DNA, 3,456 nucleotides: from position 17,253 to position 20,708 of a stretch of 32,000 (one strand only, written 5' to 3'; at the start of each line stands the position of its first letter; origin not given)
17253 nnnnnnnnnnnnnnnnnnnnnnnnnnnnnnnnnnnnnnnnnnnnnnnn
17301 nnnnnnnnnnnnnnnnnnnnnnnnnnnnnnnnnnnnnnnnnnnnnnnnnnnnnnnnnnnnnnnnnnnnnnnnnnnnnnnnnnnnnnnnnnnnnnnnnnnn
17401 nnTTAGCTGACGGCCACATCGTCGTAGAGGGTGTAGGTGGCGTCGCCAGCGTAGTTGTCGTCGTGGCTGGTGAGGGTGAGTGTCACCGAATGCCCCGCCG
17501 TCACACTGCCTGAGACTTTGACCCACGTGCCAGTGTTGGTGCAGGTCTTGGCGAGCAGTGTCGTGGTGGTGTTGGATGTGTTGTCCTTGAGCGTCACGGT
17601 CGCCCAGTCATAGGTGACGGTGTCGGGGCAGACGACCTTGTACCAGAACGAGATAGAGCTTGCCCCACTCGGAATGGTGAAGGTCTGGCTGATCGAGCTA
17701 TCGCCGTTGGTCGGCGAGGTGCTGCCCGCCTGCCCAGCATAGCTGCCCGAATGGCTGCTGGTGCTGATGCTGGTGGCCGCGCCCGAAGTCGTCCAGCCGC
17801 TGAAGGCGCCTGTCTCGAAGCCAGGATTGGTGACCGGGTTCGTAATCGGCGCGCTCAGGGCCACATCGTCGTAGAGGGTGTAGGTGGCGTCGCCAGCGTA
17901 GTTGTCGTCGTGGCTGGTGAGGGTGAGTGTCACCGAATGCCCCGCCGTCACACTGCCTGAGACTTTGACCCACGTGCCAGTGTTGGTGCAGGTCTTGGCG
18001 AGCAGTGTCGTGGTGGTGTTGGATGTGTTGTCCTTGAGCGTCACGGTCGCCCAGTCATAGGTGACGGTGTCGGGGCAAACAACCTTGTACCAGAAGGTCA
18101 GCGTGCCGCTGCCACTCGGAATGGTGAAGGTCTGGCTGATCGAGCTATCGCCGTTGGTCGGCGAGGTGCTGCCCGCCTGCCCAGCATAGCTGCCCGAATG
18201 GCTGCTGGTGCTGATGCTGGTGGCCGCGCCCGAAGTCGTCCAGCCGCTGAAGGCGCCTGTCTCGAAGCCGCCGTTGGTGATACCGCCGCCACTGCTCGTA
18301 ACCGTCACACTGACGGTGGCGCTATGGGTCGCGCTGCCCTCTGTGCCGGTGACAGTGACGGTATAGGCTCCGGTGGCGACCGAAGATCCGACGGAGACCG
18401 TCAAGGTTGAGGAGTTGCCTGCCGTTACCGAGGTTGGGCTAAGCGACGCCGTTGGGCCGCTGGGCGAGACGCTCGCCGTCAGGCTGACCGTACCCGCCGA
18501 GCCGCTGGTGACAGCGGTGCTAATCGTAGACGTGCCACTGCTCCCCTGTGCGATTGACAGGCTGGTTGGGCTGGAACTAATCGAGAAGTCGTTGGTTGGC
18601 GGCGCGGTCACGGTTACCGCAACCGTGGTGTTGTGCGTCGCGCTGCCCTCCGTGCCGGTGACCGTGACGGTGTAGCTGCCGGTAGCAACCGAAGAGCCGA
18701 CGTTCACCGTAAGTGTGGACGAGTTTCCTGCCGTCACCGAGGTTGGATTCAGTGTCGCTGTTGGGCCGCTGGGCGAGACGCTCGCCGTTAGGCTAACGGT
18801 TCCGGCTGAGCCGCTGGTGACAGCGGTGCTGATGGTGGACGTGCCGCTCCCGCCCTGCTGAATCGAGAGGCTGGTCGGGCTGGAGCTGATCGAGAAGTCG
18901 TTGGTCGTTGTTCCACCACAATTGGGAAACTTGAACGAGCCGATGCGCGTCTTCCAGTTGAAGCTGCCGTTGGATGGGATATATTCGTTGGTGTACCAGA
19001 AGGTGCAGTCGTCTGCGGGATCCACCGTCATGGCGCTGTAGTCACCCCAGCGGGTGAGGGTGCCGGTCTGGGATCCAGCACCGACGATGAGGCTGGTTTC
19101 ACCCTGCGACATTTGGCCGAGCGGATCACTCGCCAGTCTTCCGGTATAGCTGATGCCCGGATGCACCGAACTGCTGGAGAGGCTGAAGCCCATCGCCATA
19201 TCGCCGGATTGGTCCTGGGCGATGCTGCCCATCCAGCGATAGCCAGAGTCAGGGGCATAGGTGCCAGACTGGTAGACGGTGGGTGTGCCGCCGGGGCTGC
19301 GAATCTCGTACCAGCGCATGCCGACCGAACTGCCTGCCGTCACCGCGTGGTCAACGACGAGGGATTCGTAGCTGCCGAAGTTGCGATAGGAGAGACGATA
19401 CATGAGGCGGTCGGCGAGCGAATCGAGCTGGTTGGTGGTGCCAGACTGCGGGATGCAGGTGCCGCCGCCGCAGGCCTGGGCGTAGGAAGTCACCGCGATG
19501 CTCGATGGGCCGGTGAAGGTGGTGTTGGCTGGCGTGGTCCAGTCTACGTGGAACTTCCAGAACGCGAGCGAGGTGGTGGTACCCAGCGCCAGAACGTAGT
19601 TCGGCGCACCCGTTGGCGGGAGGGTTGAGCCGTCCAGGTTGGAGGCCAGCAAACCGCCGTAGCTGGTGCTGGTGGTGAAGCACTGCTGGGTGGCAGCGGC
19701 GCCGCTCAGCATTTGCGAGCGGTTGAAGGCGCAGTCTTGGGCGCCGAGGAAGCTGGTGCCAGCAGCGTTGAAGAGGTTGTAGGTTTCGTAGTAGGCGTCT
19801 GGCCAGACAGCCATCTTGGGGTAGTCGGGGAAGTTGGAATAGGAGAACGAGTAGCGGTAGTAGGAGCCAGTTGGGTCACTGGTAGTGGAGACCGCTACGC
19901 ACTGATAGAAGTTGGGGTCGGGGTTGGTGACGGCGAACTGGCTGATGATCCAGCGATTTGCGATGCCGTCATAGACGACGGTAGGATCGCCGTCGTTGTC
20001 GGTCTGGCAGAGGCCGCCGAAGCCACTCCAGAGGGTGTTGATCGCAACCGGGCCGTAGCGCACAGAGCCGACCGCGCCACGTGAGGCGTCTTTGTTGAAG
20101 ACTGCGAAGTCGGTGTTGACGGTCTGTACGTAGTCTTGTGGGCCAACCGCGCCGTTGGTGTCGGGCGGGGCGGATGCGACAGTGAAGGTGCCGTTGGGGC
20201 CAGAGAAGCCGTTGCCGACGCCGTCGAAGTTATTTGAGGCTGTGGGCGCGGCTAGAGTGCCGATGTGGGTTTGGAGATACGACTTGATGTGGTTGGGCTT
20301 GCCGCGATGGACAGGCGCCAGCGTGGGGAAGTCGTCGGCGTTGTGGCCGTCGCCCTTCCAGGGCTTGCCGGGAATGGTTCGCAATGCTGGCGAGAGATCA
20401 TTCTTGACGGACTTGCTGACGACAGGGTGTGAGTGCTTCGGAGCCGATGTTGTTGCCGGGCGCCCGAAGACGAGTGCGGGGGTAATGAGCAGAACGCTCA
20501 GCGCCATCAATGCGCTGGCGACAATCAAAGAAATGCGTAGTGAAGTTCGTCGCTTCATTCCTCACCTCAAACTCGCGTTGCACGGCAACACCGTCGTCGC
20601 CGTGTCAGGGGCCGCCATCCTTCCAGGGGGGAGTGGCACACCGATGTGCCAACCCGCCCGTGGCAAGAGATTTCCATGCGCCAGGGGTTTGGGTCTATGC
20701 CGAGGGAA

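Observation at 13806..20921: Two unrelated secreted enzymes share one expression and export shell, and only the payload domain differs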

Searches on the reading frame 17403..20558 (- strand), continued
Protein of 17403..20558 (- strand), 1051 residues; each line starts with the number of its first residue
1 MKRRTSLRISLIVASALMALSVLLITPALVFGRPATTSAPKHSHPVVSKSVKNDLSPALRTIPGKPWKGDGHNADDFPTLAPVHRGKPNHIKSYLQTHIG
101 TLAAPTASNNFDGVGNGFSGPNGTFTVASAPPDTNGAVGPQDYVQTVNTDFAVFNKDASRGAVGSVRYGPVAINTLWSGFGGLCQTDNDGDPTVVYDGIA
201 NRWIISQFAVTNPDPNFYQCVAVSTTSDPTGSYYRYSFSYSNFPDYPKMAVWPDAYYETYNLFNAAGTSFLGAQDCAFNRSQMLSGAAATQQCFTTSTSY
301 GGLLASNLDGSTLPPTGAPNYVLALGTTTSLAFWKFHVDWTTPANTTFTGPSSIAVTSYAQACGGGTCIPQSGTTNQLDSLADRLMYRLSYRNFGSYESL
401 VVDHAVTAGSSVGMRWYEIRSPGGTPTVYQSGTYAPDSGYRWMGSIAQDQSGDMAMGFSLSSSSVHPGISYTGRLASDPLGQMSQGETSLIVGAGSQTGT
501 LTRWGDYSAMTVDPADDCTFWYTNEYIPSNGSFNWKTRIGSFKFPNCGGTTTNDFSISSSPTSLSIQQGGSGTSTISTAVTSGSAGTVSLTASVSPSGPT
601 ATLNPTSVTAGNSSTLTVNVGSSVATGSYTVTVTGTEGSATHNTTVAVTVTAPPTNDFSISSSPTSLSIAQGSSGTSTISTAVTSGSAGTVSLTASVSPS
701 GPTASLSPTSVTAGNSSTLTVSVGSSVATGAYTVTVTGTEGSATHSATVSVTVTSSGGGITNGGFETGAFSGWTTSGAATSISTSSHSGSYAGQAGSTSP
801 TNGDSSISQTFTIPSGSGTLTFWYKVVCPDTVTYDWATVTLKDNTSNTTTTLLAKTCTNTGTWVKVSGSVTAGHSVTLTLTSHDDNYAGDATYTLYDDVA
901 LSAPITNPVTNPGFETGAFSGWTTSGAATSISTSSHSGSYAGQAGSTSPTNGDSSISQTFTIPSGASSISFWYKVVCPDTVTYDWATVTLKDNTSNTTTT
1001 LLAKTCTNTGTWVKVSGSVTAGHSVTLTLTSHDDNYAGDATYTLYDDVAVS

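Call 62: fold_search(model_id=the predicted structure, library=pdb)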
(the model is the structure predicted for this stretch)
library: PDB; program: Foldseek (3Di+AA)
matches with E <= 10: 1781; with E <= 0.001: 329
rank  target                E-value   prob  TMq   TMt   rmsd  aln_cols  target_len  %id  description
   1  2ber                  3.3e-11  1.00  0.12  0.19  29.3       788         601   11  Y370G Active Site Mutant of the Sialidase from Micromonospora viridifaciens in complex with beta-Neu5Ac (sialic acid). (released 2005-04-04)
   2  1wcq_A                4.4e-11  1.00  0.13  0.21  29.7       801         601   11  Mutagenesis of the Nucleophilic Tyrosine in a Bacterial Sialidase to Phenylalanine. (released 2005-10-12)
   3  1eut                  4.9e-11  1.00  0.13  0.20  28.7       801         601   10  SIALIDASE, LARGE 68KD FORM, COMPLEXED WITH GALACTOSE (released 1997-01-11)
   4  1wcq_C                5.1e-11  1.00  0.13  0.19  28.9       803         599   11  Mutagenesis of the Nucleophilic Tyrosine in a Bacterial Sialidase to Phenylalanine. (released 2005-10-12)
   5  1w8o_A                7.1e-11  1.00  0.12  0.18  29.0       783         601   11  Contribution of the Active Site Aspartic Acid to Catalysis in the Bacterial Neuraminidase from Micromonospora viridifa (released 2004-09-29)
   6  3prx_B                1.4e-10  1.00  0.09  0.08  43.9      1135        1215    8  Structure of Complement C5 in Complex with CVF and SSL7 (released 2011-01-19)
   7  2bzd_A                1.8e-10  1.00  0.12  0.19  28.8       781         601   12  Galactose recognition by the carbohydrate-binding module of a bacterial sialidase. (released 2005-08-19)
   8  4xup_B                2.2e-10  1.00  0.12  0.34  18.3       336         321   17  Structure of the N-terminal CBM22-1-CBM22-2 tandem domain from Paenibacillus barcinonensis Xyn10C (released 2015-06-03)
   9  4xup_F                2.9e-10  1.00  0.12  0.33  19.9       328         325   18  Structure of the N-terminal CBM22-1-CBM22-2 tandem domain from Paenibacillus barcinonensis Xyn10C (released 2015-06-03)
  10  2bzd_C                3.6e-10  1.00  0.13  0.21  29.5       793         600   11  Galactose recognition by the carbohydrate-binding module of a bacterial sialidase. (released 2005-08-19)
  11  4xup_D                4.4e-10  1.00  0.12  0.33  18.1       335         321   18  Structure of the N-terminal CBM22-1-CBM22-2 tandem domain from Paenibacillus barcinonensis Xyn10C (released 2015-06-03)
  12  4mmz_A                5.5e-10  1.00  0.19  0.21  26.8      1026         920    9  Integrin AlphaVBeta3 ectodomain bound to an antagonistic tenth domain of Fibronectin (released 2014-03-26)
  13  4xup_A                6.4e-10  1.00  0.12  0.32  18.1       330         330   19  Structure of the N-terminal CBM22-1-CBM22-2 tandem domain from Paenibacillus barcinonensis Xyn10C (released 2015-06-03)
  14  5x7o_A                6.7e-10  1.00  0.12  0.10  32.0       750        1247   13  Crystal structure of Paenibacillus sp. 598K alpha-1,6-glucosyltransferase (released 2017-07-26)
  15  3ije_A                1.5e-09  1.00  0.19  0.21  26.1      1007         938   10  Crystal structure of the complete integrin alhaVbeta3 ectodomain plus an Alpha/beta transmembrane fragment (released 2009-09-29)
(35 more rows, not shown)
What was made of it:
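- Closest known: Large. Same: It was the top Foldseek match of the full-length model (call 62).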

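Call 67: search_protein_families(library=pfam, proteins=[P0039, P0042, P0068, P0073, P0080, P0024, P0026, P0023, P0086], max_evalue=0.0001)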
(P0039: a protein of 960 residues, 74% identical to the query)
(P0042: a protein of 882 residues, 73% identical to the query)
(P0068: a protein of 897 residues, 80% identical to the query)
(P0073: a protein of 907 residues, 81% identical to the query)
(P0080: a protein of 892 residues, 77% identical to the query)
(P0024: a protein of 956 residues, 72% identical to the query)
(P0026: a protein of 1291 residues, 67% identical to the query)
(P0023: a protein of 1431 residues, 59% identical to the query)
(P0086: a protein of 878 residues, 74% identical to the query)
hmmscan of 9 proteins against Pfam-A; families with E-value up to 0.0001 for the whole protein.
P0039 (960 aa): 0 families

P0042 (882 aa): 0 families

P0068 (897 aa): 0 families

P0073 (907 aa): 0 families

P0080 (892 aa): 0 families

P0024 (956 aa): 0 families

P0026 (1291 aa): 1 family
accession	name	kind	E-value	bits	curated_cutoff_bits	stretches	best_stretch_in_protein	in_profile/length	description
PF07679.22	I-set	-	4.2e-07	30.4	23.7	0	641-678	52-89/90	Immunoglobulin I-set domain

P0023 (1431 aa): 5 families
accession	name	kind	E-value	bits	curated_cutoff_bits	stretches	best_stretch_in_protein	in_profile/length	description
PF14734.12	DUF4469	-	4.7e-12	46.2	22.6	0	784-820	51-87/101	Domain of unknown function (DUF4469) with IG-like fold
PF18981.6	InlK_D3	-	1.4e-09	38.3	25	0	604-633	42-74/75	Internalin K domain (D3/D4)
PF11797.14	WxLIP_HBD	-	3.4e-09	37.2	28.9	0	1096-1142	90-137/138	WxL Interacting Protein, host binding domain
PF13860.13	FlgD_ig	-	3.5e-08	33.8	27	0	802-821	59-78/79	FlgD Ig-like domain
PF07679.22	I-set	-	6.5e-06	26.6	23.7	0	794-831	53-90/90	Immunoglobulin I-set domain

P0086 (878 aa): 0 families

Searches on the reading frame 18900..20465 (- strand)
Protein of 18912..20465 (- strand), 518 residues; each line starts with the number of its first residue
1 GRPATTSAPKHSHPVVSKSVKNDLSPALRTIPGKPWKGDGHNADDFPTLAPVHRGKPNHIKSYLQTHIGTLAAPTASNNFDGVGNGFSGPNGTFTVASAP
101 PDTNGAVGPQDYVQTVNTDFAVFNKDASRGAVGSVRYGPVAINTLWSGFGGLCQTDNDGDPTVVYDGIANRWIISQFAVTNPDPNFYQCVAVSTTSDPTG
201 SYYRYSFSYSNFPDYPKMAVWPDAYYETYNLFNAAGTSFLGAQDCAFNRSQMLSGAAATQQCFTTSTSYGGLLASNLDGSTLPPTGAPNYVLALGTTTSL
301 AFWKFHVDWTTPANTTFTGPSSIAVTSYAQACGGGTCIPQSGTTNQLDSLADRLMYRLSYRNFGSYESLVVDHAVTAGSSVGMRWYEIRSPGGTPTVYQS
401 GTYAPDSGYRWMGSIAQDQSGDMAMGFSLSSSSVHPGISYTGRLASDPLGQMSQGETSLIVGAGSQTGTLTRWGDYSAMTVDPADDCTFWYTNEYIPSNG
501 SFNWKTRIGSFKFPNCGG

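Call 44: search_solved_structures(query=window:18912-20465:-, max_evalue=10)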
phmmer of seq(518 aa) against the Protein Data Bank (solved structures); distinct sequences matched with E-value up to 10: 0.
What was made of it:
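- Closest known: Large. Different: There is no sequence similarity (call 44).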

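Call 93: predict_structure(alignment_id=A11)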
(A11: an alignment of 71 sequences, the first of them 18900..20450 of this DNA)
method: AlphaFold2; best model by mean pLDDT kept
length: 517 residues; sequences in the alignment: 71
mean_pLDDT: 91.4   pTM: 0.92
mean pLDDT of the five models: 91.4, 91.2, 90.7, 88.8, 88.6
residues with pLDDT >= 90: 396; 70-90: 93; 50-70: 23; < 50: 5
segments of 3 or more residues with pLDDT < 50: 1-3
pLDDT, mean of each block of 10 residues (from residue 1): 64 98 92 61 82 90 90 93 93 77 97 94 96 95 94 90 98 86 97 98 94 97 94 93 98 97 93 94 97 97 96 96 92 90 90 94 96 94 93 96 94 96 94 95 93 93 75 92 95 84 93 61
secondary structure, 60 per line:
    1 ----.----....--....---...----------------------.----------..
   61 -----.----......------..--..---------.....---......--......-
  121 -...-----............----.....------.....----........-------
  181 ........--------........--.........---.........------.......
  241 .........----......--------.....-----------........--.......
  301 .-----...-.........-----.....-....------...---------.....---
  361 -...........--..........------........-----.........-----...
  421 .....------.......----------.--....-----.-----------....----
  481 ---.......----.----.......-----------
elements in order: E10-13 E16-19 E71-76 E98-102 E106-111 E114-119 E130-136 H137-141 H146-150 E157-161 E166-173 E181-188 E197-204 E207-215 E219-227 E234-243 H244-249 E254-259 E268-272 E284-291 E294-301 E311-319 H326-329 E331-334 E341-343 E353-357 E362-372 E375-384 E391-398 E404-412 E418-425 E432-438 E452-455 E473-476 E484-490 E500-506

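Call 95: fold_search(model_id=the predicted structure, library=pdb)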
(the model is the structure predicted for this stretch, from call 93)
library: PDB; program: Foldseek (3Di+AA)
matches with E <= 10: 650; with E <= 0.001: 76
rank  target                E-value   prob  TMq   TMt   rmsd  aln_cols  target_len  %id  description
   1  9g33_UU               3.5e-06  1.00  0.21  0.14  24.3       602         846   10  Stalled 90S - Utp23-Krr1-deltaC3 (released 2025-06-18)
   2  3gvk_B                1.0e-05  1.00  0.36  0.29  15.3       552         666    9  Crystal structure of endo-neuraminidase NF mutant (released 2010-03-02)
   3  7y5u_B                1.3e-05  1.00  0.38  0.49   9.5       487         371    9  Cryo-EM structure of the monomeric human CAF1LC-H3-H4 complex (released 2023-08-16)
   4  1xip                  1.4e-05  1.00  0.38  0.49   8.2       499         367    9  Crystal Structure of the N-terminal Domain of Nup159 (released 2004-12-14)
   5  3gvk_A                2.0e-05  1.00  0.34  0.29  15.5       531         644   10  Crystal structure of endo-neuraminidase NF mutant (released 2010-03-02)
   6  3gvj_A                2.9e-05  1.00  0.33  0.26  16.8       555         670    9  Crystal structure of an endo-neuraminidaseNF mutant (released 2010-03-02)
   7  3aki                  3.1e-05  1.00  0.28  0.31  10.8       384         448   10  Crystal structure of exo-1,5-alpha-L-arabinofuranosidase complexed with alpha-L-arabinofuranosyl azido (released 2010-08-25)
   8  3akf                  3.2e-05  1.00  0.28  0.32  10.0       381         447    9  Crystal structure of exo-1,5-alpha-L-arabinofuranosidase (released 2010-08-25)
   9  7esl                  3.4e-05  1.00  0.38  0.45  13.1       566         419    9  Crystal structure of a L-rhamnose-alpha-1,4-D-glucuronate lyase from Fusarium oxysporum 12S, N247A N-glycan free form (released 2021-08-04)
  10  4nsx                  3.4e-05  0.96  0.20  0.17  24.4       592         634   11  Crystal Structure of the Utp21 tandem WD Domain (released 2014-02-19)
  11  6lqr_BE               3.9e-05  0.97  0.22  0.15  24.6       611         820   10  Cryo-EM structure of 90S small subunit preribosomes in transition states (State C) (released 2020-09-16)
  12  5m8e_A                4.7e-05  1.00  0.29  0.41  11.5       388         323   10  Crystal structure of a GH43 arabonofuranosidase from Weissella sp. strain 142 (released 2017-05-10)
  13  7y60_L                6.3e-05  1.00  0.36  0.49   9.6       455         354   10  Cryo-EM structure of human CAF1LC bound right-handed Di-tetrasome (released 2023-08-16)
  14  5hx0_B                6.6e-05  1.00  0.34  0.44  10.2       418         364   13  Crystal structure of unknown function protein Dfer_1899 fromDyadobacter fermentans DSM 18053 (released 2016-02-17)
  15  3ju4                  8.4e-05  1.00  0.32  0.26  16.9       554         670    9  Crystal Structure Analysis of EndosialidaseNF at 0.98 A Resolution (released 2010-02-02)
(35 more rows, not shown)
